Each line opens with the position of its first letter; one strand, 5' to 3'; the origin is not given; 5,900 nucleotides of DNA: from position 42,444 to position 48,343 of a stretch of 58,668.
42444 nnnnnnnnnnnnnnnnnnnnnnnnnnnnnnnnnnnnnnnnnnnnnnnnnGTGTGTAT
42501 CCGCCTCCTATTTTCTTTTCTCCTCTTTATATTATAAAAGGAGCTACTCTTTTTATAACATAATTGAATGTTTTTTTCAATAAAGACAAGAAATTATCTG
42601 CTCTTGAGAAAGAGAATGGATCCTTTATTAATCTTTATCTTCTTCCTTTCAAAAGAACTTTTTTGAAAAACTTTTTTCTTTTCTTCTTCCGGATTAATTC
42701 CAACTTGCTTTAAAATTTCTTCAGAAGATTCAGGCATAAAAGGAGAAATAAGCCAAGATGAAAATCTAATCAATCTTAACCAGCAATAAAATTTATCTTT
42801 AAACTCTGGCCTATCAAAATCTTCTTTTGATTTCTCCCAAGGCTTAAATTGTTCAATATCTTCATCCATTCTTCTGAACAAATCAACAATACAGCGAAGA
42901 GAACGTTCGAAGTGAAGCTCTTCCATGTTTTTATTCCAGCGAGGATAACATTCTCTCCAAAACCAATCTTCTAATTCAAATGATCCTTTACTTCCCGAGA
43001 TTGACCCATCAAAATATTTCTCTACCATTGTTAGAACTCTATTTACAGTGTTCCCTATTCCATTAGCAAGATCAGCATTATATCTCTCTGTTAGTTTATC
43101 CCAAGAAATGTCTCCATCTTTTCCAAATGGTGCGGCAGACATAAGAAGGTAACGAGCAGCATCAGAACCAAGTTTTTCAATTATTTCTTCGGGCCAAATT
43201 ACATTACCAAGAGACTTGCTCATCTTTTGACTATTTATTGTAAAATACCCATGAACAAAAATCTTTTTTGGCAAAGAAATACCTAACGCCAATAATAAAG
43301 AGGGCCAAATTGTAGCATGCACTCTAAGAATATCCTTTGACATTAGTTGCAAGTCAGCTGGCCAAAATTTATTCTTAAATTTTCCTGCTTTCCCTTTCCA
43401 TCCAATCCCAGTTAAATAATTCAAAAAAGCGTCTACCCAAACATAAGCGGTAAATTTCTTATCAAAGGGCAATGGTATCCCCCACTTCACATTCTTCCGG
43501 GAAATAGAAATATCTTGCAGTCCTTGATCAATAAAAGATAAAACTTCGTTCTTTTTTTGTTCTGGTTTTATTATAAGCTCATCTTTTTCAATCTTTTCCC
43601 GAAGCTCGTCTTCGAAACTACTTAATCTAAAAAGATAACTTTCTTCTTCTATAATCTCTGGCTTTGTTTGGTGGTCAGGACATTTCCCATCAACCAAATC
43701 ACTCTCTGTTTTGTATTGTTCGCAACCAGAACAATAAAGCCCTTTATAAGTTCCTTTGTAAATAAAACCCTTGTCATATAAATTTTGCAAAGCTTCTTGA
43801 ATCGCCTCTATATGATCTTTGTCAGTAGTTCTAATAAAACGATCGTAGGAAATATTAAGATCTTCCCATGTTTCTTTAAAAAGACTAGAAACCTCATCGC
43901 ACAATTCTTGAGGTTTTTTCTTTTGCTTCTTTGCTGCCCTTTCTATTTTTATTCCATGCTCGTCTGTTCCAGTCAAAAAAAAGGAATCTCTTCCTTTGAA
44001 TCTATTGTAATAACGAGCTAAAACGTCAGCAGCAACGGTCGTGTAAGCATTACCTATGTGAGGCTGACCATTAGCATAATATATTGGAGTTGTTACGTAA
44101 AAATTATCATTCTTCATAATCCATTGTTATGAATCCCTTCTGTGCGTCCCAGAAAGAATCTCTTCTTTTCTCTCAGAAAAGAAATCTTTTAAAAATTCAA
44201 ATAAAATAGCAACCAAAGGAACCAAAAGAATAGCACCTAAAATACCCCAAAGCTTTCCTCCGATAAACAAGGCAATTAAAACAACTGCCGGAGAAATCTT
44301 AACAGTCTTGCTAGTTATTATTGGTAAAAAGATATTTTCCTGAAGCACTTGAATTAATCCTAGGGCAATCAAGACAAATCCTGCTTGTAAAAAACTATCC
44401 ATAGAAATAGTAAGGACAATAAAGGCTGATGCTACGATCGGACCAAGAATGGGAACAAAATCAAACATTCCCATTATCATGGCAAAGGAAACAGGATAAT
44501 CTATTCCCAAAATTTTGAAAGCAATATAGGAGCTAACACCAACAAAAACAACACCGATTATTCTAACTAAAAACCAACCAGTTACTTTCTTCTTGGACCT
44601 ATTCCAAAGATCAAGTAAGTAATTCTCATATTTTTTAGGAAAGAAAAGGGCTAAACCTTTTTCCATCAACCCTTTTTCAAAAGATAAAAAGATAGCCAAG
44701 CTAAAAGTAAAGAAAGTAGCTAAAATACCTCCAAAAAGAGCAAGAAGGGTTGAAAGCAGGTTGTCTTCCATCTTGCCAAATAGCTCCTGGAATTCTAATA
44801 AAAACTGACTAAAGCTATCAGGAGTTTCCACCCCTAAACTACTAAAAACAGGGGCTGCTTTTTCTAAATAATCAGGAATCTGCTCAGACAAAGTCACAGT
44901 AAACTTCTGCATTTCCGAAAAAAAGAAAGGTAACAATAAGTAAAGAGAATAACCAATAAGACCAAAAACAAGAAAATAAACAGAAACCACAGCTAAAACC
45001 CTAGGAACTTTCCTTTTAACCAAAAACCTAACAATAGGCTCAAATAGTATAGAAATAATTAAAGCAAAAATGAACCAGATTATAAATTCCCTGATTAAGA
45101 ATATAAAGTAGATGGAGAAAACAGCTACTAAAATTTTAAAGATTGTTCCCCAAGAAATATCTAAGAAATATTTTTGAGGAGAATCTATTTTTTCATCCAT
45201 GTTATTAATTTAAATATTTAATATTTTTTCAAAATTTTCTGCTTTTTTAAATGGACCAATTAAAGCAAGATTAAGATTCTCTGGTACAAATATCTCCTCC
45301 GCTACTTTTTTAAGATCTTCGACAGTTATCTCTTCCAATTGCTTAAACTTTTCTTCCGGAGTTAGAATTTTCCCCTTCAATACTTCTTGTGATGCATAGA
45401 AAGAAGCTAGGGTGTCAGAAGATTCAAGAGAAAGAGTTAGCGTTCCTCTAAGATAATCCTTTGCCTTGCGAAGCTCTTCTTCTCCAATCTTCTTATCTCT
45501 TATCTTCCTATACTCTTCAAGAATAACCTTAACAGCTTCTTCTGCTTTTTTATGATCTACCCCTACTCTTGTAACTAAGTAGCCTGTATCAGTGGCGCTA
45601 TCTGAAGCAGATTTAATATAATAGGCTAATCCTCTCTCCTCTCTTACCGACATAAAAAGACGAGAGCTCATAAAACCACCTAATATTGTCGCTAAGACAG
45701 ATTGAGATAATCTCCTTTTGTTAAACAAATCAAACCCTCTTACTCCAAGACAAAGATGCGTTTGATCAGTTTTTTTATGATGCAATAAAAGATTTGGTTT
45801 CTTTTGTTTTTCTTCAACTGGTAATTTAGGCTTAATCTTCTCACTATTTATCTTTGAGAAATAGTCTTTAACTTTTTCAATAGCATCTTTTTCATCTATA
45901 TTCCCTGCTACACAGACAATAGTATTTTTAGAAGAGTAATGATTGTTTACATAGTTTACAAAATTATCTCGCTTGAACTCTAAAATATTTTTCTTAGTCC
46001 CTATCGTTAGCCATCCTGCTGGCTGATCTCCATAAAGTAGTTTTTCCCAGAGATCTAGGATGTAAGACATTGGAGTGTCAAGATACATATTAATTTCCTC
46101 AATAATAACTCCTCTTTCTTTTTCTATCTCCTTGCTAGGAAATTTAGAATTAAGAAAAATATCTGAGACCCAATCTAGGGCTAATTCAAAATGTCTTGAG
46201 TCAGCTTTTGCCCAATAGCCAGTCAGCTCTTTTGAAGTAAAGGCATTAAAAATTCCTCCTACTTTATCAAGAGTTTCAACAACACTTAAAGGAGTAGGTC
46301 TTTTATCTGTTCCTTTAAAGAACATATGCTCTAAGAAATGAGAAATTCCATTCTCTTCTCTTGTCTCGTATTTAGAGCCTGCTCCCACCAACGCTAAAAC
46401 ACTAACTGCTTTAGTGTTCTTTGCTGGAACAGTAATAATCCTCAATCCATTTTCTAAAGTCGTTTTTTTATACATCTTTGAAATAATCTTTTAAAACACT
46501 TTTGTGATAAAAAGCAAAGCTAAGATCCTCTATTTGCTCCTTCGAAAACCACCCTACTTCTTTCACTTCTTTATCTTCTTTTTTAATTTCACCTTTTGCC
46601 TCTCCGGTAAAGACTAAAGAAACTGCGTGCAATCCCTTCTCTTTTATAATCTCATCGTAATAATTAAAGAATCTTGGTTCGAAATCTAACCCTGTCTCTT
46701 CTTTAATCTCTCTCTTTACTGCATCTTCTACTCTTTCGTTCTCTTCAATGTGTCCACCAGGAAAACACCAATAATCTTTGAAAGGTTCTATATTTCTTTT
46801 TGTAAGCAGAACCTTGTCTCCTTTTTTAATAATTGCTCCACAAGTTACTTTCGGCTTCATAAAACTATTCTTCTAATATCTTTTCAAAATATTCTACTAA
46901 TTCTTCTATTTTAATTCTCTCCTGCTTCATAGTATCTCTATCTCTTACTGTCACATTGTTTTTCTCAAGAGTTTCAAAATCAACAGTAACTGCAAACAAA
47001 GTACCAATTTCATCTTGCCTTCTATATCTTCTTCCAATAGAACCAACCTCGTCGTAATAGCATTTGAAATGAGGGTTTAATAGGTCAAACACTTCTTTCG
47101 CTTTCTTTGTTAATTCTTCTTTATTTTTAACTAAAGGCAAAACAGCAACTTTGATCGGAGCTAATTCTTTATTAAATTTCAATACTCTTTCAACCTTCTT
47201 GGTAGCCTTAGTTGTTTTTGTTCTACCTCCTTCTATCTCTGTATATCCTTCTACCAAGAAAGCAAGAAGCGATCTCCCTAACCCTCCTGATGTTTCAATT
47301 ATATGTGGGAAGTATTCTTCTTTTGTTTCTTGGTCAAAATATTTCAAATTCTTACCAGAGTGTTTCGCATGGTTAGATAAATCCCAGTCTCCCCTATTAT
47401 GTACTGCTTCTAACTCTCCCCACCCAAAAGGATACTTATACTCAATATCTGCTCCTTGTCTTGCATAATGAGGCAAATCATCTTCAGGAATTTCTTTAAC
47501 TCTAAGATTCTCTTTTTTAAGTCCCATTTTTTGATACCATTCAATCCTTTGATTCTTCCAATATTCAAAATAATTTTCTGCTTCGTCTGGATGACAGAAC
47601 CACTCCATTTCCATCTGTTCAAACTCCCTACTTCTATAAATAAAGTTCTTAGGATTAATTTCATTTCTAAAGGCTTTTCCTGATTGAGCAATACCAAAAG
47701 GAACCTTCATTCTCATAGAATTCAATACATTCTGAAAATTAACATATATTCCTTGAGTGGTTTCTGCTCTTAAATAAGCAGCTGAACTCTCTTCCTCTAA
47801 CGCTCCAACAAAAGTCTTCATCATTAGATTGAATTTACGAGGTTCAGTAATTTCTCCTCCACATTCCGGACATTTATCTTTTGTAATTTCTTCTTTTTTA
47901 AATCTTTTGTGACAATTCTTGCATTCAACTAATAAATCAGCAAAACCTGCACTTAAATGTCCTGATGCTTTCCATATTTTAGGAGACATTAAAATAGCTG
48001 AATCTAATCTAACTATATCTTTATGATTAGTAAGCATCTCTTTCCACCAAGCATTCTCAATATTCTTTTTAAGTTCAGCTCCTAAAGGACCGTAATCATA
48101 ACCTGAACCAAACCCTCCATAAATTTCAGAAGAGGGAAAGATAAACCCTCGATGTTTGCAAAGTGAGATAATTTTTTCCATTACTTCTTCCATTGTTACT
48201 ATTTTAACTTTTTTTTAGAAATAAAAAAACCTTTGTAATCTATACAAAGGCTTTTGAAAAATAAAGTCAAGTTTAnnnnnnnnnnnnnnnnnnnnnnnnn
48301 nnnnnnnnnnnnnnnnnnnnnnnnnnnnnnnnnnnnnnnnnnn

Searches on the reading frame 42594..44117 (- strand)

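Call 60: search_protein_families(library=pfam, proteins=[window:42594-44117:-], max_evalue=0.001)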
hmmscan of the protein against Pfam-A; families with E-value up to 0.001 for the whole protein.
window:42594-44117:- (507 aa): 6 families
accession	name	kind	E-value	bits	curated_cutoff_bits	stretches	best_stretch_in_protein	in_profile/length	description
PF09334.17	tRNA-synt_1g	-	3.1e-106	355.9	20.1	2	140-362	163-391/391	tRNA synthetases class I (M)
PF00133.28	tRNA-synt_1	-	9.9e-34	117.2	22.7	2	3-218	22-245/414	tRNA synthetases class I (I, L, M and V)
PF01406.26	tRNA-synt_1e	-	1.9e-18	67.3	27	2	6-128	12-130/301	tRNA synthetases class I (C) catalytic domain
PF19303.5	Anticodon_3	-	6.3e-05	23.3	23.5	1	394-477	25-106/152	Anticodon binding domain of methionyl tRNA ligase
PF01921.24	tRNA-synt_1f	-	0.00042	19.8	27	0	288-340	271-323/360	tRNA synthetases class I (K)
PF08264.19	Anticodon_1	-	0.00063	20.1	25.1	0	395-486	16-102/148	Anticodon-binding domain of tRNA ligase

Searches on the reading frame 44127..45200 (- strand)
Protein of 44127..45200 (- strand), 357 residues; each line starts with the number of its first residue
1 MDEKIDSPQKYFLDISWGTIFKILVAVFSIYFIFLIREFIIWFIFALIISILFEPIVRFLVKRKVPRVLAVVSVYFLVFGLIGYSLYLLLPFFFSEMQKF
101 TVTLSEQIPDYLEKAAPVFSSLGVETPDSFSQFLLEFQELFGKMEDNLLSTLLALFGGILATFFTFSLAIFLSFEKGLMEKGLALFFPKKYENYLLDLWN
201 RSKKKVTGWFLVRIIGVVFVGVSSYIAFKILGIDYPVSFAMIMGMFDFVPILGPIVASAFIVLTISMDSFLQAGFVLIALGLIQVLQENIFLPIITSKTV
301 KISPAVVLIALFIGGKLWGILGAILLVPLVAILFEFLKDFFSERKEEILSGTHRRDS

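Call 60: search_protein_families(library=pfam, proteins=[window:44127-45200:-], max_evalue=0.001)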
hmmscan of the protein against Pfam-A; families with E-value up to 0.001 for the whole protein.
window:44127-45200:- (357 aa): 1 family
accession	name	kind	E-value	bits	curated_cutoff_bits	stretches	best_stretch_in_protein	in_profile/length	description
PF01594.21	AI-2E_transport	-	2.5e-54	185.1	34.3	1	23-339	5-325/327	AI-2E family transporter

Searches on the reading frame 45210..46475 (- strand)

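Call 60: search_protein_families(library=pfam, proteins=[window:45210-46475:-], max_evalue=0.001)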
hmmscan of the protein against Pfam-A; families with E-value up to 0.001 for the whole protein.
window:45210-46475:- (421 aa): 2 families
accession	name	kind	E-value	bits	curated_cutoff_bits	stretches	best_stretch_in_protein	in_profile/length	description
PF05193.26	Peptidase_M16_C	-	3.2e-41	141.6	23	1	167-341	2-180/181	Peptidase M16 inactive domain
PF00675.25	Peptidase_M16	-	6.8e-35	120.6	22.3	1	14-153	3-141/149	Insulinase (Peptidase family M16)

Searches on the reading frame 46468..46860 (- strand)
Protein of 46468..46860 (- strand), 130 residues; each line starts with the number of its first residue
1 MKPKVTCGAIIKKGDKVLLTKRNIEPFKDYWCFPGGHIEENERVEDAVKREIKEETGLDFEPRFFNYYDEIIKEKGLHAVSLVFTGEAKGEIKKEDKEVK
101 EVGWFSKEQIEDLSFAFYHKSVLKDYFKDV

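Call 60: search_protein_families(library=pfam, proteins=[window:46468-46860:-], max_evalue=0.001)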
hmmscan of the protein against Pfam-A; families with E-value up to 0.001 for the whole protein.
window:46468-46860:- (130 aa): 3 families
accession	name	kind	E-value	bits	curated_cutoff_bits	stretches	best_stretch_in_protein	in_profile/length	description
PF00293.34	NUDIX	-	1.5e-23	83.7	21.1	1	5-125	4-133/134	NUDIX domain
PF14815.12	NUDIX_4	-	9.5e-08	32.3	35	1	7-124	2-112/113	NUDIX domain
PF22327.2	Nudt16-like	-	0.00069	20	27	0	32-68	36-73/161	U8 snoRNA-decapping enzyme-like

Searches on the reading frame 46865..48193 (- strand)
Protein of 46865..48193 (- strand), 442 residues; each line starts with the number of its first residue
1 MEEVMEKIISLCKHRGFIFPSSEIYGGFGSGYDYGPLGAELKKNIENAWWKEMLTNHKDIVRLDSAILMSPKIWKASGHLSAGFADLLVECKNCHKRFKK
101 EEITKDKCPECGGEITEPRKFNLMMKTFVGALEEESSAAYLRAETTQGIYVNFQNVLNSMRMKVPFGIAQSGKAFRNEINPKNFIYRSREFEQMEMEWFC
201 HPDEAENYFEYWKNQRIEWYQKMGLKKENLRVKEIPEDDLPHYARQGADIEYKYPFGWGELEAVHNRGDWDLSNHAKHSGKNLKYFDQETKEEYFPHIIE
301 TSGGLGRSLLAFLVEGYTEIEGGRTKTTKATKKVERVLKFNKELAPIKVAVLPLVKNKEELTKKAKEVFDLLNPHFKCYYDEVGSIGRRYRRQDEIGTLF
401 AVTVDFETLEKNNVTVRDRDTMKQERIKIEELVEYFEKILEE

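Call 60: search_protein_families(library=pfam, proteins=[window:46865-48193:-], max_evalue=0.001)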
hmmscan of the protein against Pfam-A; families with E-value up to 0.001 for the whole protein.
window:46865-48193:- (442 aa): 3 families
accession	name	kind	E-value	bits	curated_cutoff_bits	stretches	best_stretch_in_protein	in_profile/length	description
PF03129.25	HGTP_anticodon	-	1.2e-21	77.1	21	1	348-438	1-93/94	Anticodon binding domain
PF00587.30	tRNA-synt_2b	-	2.5e-14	54.2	29.3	1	135-313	7-176/179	tRNA synthetase class II core domain (G, H, P, S and T)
PF23455.1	DUF7129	-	0.00092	19.3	30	0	90-115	13-37/45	Domain of unknown function (DUF7129)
